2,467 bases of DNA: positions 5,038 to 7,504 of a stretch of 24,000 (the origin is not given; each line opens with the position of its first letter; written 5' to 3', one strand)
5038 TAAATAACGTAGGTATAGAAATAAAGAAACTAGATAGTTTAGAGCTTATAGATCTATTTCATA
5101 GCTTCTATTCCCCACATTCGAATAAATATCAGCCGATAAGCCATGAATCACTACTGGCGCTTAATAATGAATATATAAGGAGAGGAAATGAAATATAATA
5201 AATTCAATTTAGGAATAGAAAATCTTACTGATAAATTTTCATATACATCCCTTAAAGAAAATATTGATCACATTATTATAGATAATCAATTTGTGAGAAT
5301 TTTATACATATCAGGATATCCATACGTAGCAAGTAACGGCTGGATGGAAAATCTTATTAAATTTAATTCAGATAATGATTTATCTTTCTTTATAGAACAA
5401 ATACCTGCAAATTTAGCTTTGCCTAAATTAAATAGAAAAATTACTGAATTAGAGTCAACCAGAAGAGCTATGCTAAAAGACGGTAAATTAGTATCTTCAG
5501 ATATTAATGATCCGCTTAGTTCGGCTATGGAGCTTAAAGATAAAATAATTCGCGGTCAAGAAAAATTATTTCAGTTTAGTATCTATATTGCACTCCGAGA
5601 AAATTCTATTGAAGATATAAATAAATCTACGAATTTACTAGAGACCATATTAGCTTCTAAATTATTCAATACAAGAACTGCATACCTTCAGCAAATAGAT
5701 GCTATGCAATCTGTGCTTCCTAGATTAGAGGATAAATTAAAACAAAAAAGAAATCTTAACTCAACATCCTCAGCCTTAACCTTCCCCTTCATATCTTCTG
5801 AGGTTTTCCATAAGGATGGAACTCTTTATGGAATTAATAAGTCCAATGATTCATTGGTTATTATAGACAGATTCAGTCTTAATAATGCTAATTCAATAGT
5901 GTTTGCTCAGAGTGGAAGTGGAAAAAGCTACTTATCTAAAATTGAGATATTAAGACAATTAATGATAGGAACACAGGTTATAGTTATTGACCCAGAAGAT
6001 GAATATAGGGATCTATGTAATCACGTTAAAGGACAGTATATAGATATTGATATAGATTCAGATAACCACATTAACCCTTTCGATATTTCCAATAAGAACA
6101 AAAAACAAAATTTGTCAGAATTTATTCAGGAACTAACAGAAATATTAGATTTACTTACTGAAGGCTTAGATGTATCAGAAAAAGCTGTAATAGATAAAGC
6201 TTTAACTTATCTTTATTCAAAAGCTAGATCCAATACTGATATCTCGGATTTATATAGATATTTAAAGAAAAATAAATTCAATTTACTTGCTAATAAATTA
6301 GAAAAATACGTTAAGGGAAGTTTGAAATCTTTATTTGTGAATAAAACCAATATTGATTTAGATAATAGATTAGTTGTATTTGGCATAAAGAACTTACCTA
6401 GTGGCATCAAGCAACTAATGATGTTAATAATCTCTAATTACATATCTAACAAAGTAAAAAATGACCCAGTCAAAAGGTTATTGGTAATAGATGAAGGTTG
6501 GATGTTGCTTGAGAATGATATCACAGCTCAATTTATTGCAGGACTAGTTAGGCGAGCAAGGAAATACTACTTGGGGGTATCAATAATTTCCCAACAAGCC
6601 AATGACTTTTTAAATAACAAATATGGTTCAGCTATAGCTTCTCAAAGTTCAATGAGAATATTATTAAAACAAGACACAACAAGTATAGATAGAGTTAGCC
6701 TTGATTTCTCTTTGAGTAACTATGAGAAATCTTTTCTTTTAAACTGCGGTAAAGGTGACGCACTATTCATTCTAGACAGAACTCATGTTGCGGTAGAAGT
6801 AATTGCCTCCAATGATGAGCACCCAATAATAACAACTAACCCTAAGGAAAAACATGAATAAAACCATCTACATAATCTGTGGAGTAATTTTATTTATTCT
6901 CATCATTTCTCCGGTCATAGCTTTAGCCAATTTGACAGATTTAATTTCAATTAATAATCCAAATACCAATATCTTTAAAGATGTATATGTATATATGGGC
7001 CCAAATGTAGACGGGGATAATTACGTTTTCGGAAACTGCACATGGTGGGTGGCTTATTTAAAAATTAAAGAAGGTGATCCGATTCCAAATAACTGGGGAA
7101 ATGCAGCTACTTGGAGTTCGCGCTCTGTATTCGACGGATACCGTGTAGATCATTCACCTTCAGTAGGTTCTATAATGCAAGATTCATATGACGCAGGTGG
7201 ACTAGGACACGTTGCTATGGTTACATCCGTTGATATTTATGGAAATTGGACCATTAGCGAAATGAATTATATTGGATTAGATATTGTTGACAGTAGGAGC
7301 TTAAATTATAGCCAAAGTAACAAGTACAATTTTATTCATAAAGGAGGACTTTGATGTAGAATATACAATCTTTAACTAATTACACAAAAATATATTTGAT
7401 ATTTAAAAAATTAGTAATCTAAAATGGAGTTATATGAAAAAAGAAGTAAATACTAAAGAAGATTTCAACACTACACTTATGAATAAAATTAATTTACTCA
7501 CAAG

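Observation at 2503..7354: Compact T4SS-like operon with no coupling protein, relaxase or integrase in view, wedged between housekeeping genes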

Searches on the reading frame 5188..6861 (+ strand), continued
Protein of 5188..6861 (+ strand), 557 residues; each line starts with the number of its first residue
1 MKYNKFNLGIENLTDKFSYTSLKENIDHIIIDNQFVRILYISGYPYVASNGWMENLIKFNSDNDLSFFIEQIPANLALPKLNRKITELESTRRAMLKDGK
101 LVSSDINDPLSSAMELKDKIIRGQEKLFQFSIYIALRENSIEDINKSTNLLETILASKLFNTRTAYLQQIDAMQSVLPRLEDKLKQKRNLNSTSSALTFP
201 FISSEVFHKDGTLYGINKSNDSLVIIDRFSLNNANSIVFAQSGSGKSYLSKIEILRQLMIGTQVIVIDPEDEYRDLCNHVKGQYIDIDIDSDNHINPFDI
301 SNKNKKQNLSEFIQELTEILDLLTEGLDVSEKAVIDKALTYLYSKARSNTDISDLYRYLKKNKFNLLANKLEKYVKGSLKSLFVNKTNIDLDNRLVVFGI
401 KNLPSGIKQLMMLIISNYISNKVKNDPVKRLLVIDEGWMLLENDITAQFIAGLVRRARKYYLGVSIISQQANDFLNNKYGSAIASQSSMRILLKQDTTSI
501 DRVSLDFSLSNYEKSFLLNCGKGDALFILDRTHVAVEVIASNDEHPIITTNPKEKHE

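Call 78: get_annotated_region(hit=H6, flank=1500)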
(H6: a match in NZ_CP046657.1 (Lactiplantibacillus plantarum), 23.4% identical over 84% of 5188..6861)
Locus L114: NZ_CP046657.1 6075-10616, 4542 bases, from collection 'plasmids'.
description: Lactiplantibacillus plantarum strain 123-17 plasmid p123-18.1, complete sequence
organism: Lactiplantibacillus plantarum (NCBI taxid 1590)
taxonomy: Bacteria; Bacillota; Bacilli; Lactobacillales; Lactobacillaceae; Lactiplantibacillus; Lactiplantibacillus plantarum
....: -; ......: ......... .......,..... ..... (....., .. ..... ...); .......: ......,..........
typing (MOB-suite, as given by PLSDB): conjugative; replicon rep_cluster_778; relaxase MOBQ; mating-pair formation MPF_T
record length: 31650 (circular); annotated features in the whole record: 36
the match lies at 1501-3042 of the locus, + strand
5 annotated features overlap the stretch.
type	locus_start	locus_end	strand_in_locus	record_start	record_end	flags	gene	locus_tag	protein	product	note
CDS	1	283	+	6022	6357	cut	-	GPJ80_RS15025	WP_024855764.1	CagC family type IV secretion system protein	-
CDS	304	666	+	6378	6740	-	-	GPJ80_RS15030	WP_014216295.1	hypothetical protein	-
CDS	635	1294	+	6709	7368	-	trsD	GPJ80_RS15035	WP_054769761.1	TrsD/TraD family conjugative transfer protein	-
CDS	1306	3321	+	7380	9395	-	-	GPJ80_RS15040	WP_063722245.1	DUF87 domain-containing protein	-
CDS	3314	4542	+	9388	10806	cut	-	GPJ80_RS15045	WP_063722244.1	type VII secretion protein EssB/YukC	-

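Call 86: search_protein_families(library=padloc, proteins=[window:5188-6861:+], max_evalue=0.01)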
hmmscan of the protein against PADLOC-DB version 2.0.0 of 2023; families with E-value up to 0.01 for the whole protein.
window:5188-6861:+ (557 aa): 1 family
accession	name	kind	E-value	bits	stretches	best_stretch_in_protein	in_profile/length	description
PDLC04140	mad8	-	1.8e-18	65.2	1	233-538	27-297/314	mads_8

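Call 87: search_protein_families(library=phrogs, proteins=[window:5188-6861:+], max_evalue=0.001)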
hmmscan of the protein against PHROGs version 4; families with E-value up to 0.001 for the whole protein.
window:5188-6861:+ (557 aa): 1 family
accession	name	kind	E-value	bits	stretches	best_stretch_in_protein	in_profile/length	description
phrog_2666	-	head and packaging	4e-28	99.4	1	27-279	133-367/555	terminase large subunit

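Call 90: search_solved_structures(query=window:5188-6861:+, max_evalue=0.001)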
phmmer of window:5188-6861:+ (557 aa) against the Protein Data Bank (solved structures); distinct sequences matched with E-value up to 0.001: 1.
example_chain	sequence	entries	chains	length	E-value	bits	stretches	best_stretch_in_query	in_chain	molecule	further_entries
4ag5_A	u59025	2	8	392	2.2e-30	109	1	216-538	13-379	TYPE IV SECRETORY PATHWAY VIRB4 COMPONENTS-LIKE PROTEIN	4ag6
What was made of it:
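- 5188..6861 (+): VirB4 ATPase of 557 aa (middle and C-terminal domains), the motor of the system. Matches the solved VirB4 C-terminal domain 4AG5 at 2e-30 (call 90).
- On Monoderm T4SS, MPF_FATA class (pGO1/trs-like): Matches PDB 4AG5 at 2e-30 (call 90).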

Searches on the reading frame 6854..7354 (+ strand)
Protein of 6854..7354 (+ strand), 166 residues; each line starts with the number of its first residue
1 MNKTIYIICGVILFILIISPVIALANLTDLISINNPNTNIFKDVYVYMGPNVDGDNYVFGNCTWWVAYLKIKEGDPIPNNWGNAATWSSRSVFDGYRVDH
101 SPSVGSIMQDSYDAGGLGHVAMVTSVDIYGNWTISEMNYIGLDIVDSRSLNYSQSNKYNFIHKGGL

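Call 5: search_protein_families(library=pfam, proteins=[window:6854-7354:+], max_evalue=1)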
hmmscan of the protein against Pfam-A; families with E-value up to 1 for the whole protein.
window:6854-7354:+ (166 aa): 1 family
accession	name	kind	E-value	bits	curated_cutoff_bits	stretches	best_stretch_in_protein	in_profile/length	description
PF05257.22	CHAP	-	2.9e-15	57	26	1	53-138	2-81/81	CHAP domain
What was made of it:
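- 6854..7354 (+): Membrane-anchored CHAP peptidoglycan hydrolase of 166 aa, the functional counterpart of VirB1/TrsG. PF05257 CHAP 3e-15 (call 5).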

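Call 6: search_protein_families(library=ncbifam, proteins=[window:6854-7354:+], max_evalue=1)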
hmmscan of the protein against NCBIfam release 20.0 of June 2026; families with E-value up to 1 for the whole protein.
window:6854-7354:+ (166 aa): 6 families
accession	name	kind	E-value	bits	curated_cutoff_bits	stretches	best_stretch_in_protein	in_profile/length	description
NF046104.1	PptglHdxlasePcsB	equivalog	2.7e-16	59.8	450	1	54-148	295-384/400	peptidoglycan hydrolase PcsB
NF006359.0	PRK08581.1-1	equivalog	4.9e-11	42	798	1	53-161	504-616/619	amidase domain-containing protein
NF006360.0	PRK08581.1-2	equivalog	1.1e-10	40.6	605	1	56-162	597-707/709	amidase domain-containing protein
NF052572.1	PtdglycHdlsScrM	equivalog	2e-08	33.6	400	1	24-139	24-146/373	peptidoglycan hydrolase ScrM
NF006362.0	PRK08581.1-4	equivalog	1.5e-06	27.5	620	1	54-150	427-527/541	amidase domain-containing protein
NF006361.0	PRK08581.1-3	equivalog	0.00013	20.5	839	1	46-150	529-637/652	amidase domain-containing protein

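Call 86: search_protein_families(library=padloc, proteins=[window:6854-7354:+], max_evalue=0.01)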
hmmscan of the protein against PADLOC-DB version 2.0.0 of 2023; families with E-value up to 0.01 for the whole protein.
window:6854-7354:+ (166 aa): 0 families

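Call 87: search_protein_families(library=phrogs, proteins=[window:6854-7354:+], max_evalue=0.001)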
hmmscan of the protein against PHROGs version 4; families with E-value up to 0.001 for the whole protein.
window:6854-7354:+ (166 aa): 1 family
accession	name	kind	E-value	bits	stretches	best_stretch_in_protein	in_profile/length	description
phrog_28649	-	unknown function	1.1e-09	38.8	1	55-148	296-384/398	-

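Call 92: search_solved_structures(query=window:6854-7354:+, max_evalue=0.001)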
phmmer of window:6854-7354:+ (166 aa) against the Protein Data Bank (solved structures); distinct sequences matched with E-value up to 0.001: 8.
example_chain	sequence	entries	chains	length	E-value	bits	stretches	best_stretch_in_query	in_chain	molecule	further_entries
2lrj_A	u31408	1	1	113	2e-20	76.6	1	53-162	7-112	Staphyloxanthin biosynthesis protein, putative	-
2k3a_A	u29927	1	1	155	2.4e-18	69.8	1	55-162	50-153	CHAP domain protein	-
9r6w_AAA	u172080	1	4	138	1e-11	48.2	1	53-145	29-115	Peptidoglycan hydrolase PcsB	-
4cgk_A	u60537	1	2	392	2e-11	47.3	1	52-144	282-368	SECRETED 45 KDA PROTEIN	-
5t1q_A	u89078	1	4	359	2e-11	47.3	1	53-161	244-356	N-acetylmuramoyl-L-alanine amidase domain-containing protein SAOUHSC_02979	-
9r7g_A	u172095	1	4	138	2.1e-10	43.9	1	53-145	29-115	Peptidoglycan hydrolase PcsB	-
9eum_A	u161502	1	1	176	1e-05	28.7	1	54-154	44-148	Peptidase C51 domain-containing protein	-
9euf_E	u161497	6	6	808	0.00014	25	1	54-154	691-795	Peptidase C51 domain-containing protein | ORF56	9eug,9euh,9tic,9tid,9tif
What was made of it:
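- Matches to solved structures: VirB4 4AG5 at 2e-30 and CHAP domains (calls 90, 92).
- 6854..7354 (+): Matches solved CHAP domains 2LRJ at 2e-20 and 2K3A at 2e-18 (call 92).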
